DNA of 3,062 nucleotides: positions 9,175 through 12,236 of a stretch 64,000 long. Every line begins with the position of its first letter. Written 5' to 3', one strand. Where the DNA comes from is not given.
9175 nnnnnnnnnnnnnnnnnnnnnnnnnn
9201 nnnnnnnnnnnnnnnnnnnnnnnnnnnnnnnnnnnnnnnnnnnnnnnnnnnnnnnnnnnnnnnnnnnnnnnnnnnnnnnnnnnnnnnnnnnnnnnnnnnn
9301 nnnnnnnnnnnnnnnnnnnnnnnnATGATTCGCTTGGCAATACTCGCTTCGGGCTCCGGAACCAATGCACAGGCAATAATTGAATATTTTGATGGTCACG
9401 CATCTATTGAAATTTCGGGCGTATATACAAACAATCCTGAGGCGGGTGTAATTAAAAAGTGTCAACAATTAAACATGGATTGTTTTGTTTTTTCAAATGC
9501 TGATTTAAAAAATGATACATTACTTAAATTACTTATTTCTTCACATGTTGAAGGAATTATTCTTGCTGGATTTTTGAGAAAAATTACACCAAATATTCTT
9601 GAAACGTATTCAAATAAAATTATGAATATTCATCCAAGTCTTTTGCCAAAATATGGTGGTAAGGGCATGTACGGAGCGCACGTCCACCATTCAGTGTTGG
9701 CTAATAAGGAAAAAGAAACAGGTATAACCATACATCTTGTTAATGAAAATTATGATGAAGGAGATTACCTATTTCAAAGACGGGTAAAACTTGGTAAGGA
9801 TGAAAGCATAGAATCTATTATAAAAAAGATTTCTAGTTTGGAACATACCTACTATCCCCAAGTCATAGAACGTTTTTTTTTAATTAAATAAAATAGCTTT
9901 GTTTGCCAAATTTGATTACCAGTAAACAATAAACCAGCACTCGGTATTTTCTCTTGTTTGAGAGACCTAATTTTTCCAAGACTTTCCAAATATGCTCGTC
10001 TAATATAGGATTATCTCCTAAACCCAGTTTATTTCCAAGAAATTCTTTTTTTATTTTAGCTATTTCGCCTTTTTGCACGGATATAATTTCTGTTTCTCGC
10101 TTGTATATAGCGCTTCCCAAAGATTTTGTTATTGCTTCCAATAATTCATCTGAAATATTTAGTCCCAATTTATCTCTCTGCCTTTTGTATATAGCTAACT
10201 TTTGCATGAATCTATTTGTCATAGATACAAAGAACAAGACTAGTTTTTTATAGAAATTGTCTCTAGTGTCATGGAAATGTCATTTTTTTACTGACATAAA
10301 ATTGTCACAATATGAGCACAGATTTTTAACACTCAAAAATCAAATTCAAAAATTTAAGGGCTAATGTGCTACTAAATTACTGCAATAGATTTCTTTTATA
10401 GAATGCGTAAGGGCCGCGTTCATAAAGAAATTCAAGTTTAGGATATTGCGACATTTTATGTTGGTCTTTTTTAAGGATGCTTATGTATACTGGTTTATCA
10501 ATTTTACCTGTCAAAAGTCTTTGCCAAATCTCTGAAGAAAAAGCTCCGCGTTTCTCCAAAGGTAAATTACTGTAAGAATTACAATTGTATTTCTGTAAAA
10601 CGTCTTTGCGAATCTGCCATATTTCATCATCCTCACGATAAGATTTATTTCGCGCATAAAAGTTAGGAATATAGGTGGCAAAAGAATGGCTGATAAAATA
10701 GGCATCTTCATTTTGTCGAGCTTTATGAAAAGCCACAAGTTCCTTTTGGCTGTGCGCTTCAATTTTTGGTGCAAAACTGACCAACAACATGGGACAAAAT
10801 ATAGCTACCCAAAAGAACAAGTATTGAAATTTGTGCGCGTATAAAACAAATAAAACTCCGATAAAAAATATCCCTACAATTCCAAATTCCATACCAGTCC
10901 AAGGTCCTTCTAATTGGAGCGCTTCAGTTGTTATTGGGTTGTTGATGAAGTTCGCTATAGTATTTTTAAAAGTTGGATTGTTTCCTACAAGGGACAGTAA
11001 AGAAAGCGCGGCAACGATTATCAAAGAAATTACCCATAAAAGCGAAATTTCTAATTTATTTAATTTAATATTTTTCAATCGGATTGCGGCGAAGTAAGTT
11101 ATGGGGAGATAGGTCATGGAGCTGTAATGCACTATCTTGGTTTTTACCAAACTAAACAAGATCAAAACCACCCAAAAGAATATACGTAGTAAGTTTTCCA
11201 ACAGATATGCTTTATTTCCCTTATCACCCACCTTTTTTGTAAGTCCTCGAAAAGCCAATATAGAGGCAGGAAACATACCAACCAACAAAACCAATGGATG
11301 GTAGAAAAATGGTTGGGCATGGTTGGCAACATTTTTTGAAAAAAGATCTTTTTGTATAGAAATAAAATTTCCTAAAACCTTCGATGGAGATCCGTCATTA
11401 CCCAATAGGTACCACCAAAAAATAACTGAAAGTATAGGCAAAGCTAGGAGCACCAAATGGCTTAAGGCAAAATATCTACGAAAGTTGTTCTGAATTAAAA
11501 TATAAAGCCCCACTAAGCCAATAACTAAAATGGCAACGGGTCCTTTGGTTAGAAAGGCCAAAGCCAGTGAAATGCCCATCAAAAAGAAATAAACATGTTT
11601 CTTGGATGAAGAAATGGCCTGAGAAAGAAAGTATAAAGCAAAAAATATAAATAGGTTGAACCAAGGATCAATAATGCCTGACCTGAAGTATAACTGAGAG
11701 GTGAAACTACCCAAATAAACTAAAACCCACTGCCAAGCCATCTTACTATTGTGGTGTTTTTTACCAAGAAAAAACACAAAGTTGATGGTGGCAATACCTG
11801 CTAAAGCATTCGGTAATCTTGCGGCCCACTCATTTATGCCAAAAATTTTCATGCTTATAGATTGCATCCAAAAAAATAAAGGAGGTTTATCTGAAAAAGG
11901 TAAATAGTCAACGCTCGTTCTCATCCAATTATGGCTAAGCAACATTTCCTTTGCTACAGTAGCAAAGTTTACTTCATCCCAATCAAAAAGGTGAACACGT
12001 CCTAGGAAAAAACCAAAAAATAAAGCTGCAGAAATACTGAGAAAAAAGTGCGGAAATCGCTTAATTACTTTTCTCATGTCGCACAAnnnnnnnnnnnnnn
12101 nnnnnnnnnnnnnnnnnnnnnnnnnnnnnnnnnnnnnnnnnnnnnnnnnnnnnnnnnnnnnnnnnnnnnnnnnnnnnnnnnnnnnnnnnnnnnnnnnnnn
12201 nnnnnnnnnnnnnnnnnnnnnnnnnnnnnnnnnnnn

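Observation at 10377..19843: Envelope-lipid/LPS remodelling island: PAP2 with ArnT-like, plus ArnT-like, GT2, MprF-flippase-like and kdsB, plus START-like and acyltransferase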

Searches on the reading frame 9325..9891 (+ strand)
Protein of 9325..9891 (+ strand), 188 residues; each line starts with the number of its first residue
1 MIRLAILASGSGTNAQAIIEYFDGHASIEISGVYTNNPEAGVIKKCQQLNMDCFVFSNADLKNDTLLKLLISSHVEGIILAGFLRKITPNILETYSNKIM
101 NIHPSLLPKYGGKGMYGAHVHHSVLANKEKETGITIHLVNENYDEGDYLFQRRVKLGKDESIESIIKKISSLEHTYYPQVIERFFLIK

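Call 40: search_protein_families(library=ncbifam, proteins=[window:9325-9891:+], max_evalue=0.00001)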
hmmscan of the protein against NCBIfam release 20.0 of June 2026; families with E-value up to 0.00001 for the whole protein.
window:9325-9891:+ (188 aa): 6 families
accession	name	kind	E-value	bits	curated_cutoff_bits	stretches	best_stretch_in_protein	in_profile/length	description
TIGR00639.1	PurN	equivalog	2.7e-41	141.2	150.1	1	3-184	2-184/192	phosphoribosylglycinamide formyltransferase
TIGR00655.1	PurU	equivalog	1.1e-15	58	285.95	1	18-175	102-256/280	formyltetrahydrofolate deformylase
TIGR00460.1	fmt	equivalog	5.8e-15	55.2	201.5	1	55-173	60-173/315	methionyl-tRNA formyltransferase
NF004684.0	PRK06027.1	subfamily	4.9e-13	49.4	223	1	20-174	109-260/286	formyltetrahydrofolate deformylase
NF005998.1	PRK08125.1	equivalog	2.2e-11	42.9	777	1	49-173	50-169/649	bifunctional UDP-4-amino-4-deoxy-L-arabinose formyltransferase/UDP-glucuronic acid oxidase ArnA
NF005414.0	PRK06988.1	equivalog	8.3e-11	41.4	316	1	58-172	61-170/311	formyltransferase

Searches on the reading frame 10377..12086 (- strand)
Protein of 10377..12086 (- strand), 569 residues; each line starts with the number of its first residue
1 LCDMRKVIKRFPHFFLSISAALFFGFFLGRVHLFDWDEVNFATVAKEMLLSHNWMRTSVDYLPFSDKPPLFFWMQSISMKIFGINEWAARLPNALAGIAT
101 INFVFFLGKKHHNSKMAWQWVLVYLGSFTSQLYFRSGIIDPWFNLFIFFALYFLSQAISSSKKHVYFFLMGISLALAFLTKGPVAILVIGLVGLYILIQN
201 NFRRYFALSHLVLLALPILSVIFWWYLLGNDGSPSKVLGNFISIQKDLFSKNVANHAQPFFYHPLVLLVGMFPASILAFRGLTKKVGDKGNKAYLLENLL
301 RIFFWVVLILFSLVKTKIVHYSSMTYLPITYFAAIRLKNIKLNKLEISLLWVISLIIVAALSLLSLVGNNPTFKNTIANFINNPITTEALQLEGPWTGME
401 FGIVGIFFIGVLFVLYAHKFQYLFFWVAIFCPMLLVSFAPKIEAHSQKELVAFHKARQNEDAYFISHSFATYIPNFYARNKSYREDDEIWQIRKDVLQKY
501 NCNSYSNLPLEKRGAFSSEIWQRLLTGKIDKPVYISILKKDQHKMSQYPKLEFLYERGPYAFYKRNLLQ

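Call 3: search_protein_families(library=pfam, proteins=[window:10377-12086:-], max_evalue=0.01)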
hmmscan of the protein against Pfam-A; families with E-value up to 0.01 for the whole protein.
window:10377-12086:- (569 aa): 2 families
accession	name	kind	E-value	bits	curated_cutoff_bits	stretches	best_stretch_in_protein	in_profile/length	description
PF13231.12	PMT_2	-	1.1e-21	78.2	26.1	1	66-225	1-160/160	Dolichyl-phosphate-mannose-protein mannosyltransferase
PF02366.24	PMT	-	1.2e-11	45.1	22.7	1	62-227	57-234/245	Dolichyl-phosphate-mannose-protein mannosyltransferase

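Call 4: search_protein_families(library=ncbifam, proteins=[window:10377-12086:-], max_evalue=0.01)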
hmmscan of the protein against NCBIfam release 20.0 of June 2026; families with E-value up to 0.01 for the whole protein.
window:10377-12086:- (569 aa): 2 families
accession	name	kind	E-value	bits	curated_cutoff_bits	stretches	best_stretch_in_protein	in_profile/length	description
NF009784.2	PRK13279.1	equivalog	9.7e-27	93.8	567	1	18-363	12-359/539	lipid IV(A) 4-amino-4-deoxy-L-arabinosyltransferase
TIGR03663.1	TIGR03663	subfamily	5.3e-09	35.6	126.25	1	19-346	9-345/435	flippase activity-associated protein Agl23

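Call 7: search_solved_structures(query=window:10377-12086:-, max_evalue=0.01)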
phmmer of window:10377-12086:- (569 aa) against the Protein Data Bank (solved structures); distinct sequences matched with E-value up to 0.01: 1.
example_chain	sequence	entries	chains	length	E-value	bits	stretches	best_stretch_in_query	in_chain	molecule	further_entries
5ezm_A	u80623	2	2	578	1.4e-14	57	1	15-383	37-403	4-amino-4-deoxy-L-arabinose transferase or related glycosyltransferases of PMT family | 4-amino-4-deoxy-L-arabinose (L-Ara4N) transferase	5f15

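Call 14: find_homologous_proteins(query=window:10377-12086:-, max_evalue=0.00001)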
Query window:10377-12086:- (569 aa): 7402 proteins with E <= 0.00001 among 8000 candidates; the best 120 are listed.
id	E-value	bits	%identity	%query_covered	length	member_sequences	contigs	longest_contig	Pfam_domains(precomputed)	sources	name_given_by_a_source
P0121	0.0e+0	1267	100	99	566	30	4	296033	PF02366.25,PF13231.13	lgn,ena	-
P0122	4.8e-230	783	63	99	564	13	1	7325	PF02366.25,PF13231.13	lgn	-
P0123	5.5e-118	413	39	99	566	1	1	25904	PF13231.13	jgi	jgi:hypothetical protein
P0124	4.1e-116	407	38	98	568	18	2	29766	PF13231.13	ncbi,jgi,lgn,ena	jgi:hypothetical protein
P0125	4.1e-114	400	38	97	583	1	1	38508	PF02366.25,PF13231.13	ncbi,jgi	jgi:4-amino-4-deoxy-L-arabinose transferase-like glycosyltransferase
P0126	1.1e-113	399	39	99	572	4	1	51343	PF13231.13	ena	-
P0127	2.5e-113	398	39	99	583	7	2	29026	PF13231.13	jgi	jgi:hypothetical protein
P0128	4.7e-113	397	39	98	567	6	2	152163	PF13231.13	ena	-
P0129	9.5e-113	396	38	98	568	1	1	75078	PF13231.13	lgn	-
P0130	1.1e-112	396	40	99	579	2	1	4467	PF02366.25,PF13231.13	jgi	-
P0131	2.1e-112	395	39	98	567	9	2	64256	PF13231.13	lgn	-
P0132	2.2e-112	395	39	98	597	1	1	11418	PF13231.13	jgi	jgi:4-amino-4-deoxy-L-arabinose transferase-like glycosyltransferase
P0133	1.1e-111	392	41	97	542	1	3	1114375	PF02366.25,PF13231.13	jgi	jgi:4-amino-4-deoxy-L-arabinose transferase-like glycosyltransferase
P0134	2.0e-111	392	40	95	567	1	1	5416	PF13231.13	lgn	-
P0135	8.8e-111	390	39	98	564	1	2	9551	PF02366.25,PF13231.13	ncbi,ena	-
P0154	9.4e-109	383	40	99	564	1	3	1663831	PF13231.13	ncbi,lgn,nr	ncbi:MAG: glycosyltransferase family 39 protein [Flavobacteriales bacterium]|nr:glycosyltransferase 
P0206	7.1e-105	370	36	98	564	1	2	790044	PF13231.13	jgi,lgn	jgi:4-amino-4-deoxy-L-arabinose transferase-like glycosyltransferase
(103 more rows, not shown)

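Call 23: find_related_loci(query=A2, collection=metagenome_contigs, flank=8000)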
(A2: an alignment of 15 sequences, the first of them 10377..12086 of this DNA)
Query A2 (569 aa) in metagenome_contigs; peptide patterns used: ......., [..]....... (x = any residue, [..] = any of these).
600 stretches matched a pattern (row limit reached: there are more); 552 encode a relative of the query (tblastn E <= 1e-3); the best 80 are kept; 80 distinct loci.
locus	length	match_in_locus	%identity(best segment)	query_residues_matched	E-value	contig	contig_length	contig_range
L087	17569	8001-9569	39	22-565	6e-114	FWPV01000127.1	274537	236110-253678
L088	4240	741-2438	38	16-566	1e-114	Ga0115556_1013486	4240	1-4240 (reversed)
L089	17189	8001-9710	38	2-566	5e-113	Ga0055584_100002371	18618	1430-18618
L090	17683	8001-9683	36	16-566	1e-107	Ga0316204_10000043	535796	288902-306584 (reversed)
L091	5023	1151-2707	40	28-567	7e-108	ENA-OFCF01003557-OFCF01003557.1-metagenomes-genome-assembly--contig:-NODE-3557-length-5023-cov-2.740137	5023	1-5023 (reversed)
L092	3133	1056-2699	38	29-566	2e-110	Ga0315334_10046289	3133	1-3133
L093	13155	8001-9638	38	28-567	1e-106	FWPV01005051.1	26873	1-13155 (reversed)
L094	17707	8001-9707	38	2-565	1e-105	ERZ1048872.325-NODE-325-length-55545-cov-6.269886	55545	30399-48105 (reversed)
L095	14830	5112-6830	37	3-566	6e-106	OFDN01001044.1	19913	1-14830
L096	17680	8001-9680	37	15-565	6e-106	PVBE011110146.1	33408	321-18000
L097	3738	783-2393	38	4-565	7e-107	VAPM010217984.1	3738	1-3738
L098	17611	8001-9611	39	3-565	1e-104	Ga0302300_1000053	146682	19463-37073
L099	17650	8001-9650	38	27-566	2e-104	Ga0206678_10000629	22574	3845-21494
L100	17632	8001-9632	36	2-569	4e-104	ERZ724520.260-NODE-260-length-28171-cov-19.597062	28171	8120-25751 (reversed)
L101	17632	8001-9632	38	27-565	1e-107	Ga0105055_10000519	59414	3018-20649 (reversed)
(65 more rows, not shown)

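Call 36: search_solved_structures(query=A2, max_evalue=0.01, show_alignments=2)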
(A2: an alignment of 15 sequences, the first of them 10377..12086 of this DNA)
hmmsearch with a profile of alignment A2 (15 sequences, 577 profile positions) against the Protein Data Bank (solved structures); distinct sequences matched with E-value up to 0.01: 1.
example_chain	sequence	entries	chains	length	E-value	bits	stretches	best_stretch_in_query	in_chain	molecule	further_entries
5ezm_A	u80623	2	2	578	2.7e-23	85.7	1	12-388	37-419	4-amino-4-deoxy-L-arabinose transferase or related glycosyltransferases of PMT family | 4-amino-4-deoxy-L-arabinose (L-Ara4N) transferase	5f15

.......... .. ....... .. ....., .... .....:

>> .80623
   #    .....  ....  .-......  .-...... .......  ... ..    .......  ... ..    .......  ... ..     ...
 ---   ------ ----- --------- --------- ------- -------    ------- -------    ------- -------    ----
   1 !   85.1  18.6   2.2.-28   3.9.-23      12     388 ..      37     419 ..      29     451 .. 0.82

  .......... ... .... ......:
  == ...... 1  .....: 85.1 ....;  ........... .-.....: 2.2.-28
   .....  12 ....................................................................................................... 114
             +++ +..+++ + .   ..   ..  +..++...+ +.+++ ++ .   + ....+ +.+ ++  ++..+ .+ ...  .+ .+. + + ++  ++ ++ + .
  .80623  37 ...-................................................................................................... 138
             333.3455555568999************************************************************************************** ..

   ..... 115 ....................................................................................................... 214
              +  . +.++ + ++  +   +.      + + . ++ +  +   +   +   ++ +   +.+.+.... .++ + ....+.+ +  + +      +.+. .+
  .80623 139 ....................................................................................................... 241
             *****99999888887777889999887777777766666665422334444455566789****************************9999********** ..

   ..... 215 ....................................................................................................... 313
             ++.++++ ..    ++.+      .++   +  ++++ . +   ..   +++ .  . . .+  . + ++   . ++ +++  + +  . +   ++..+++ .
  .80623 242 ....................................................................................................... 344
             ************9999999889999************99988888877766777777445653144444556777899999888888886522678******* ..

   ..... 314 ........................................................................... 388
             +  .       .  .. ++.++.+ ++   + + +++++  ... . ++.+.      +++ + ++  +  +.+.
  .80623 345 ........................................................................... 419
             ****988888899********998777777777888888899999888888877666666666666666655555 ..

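Call 79: find_encoding_contigs(protein=P0206, flank=6000, max_places=1)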
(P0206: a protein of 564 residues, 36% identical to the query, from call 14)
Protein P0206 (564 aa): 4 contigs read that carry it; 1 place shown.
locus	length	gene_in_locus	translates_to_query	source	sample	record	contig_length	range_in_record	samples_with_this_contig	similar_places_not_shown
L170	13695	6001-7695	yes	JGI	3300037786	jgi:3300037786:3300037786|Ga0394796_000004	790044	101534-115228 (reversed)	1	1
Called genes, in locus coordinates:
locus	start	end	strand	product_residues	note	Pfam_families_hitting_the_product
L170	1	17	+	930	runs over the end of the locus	PF00005:ABC_tran (faint), PF02463:SMC_N (faint), PF13191:AAA_16 (faint), PF13304:AAA_21 (faint), PF13555:AAA_29 (faint), PF20703:nSTAND1 (faint), PF17760:UvrA_inter (weak), PF17755:UvrA_DNA-bind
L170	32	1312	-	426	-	PF01225:Mur_ligase, PF08245:Mur_ligase_M, PF02875:Mur_ligase_C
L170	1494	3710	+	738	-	PF01839:FG-GAP (faint), PF14783:BBS2_Mid (faint), PF13517:FG-GAP_3 (weak), PF18962:Por_Secre_tail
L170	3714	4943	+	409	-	PF05834:Lycopene_cycl (faint), PF22578:GGR_cat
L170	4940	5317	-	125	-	PF19569:START_2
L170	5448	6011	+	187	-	PF01569:PAP2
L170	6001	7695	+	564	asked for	PF13231:PMT_2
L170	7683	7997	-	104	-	-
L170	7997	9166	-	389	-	PF03062:MBOAT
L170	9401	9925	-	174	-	-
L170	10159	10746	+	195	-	PF14595:Thioredoxin_9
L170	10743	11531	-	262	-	PF02586:SRAP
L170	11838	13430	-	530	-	PF01293:PEPCK_ATP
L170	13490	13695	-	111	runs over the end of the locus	PF01253:SUI1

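Call 80: find_encoding_contigs(protein=P0154, flank=6000, max_places=1)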
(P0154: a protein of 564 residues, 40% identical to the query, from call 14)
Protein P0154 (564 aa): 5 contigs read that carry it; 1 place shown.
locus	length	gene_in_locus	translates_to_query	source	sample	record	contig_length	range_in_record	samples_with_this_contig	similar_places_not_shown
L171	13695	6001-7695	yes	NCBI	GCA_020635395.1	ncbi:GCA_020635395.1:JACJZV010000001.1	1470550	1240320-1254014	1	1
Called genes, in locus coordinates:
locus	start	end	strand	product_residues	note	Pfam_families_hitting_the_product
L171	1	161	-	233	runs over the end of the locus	PF01073:3Beta_HSD (faint), PF01370:Epimerase (weak), PF13460:NAD_binding_10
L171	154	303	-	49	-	-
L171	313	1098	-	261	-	-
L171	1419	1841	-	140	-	PF08327:AHSA1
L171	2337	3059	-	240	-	-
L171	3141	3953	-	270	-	-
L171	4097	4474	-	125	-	-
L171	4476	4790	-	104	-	-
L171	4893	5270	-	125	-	PF19569:START_2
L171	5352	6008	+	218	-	PF01569:PAP2, PF14378:PAP2_3 (weak)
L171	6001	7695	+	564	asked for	PF13231:PMT_2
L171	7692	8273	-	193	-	PF06175:MiaE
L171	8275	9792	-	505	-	-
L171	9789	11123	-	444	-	PF02667:SCFA_trans, PF03606:DcuC (weak)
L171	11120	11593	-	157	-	PF01590:GAF (weak), PF13185:GAF_2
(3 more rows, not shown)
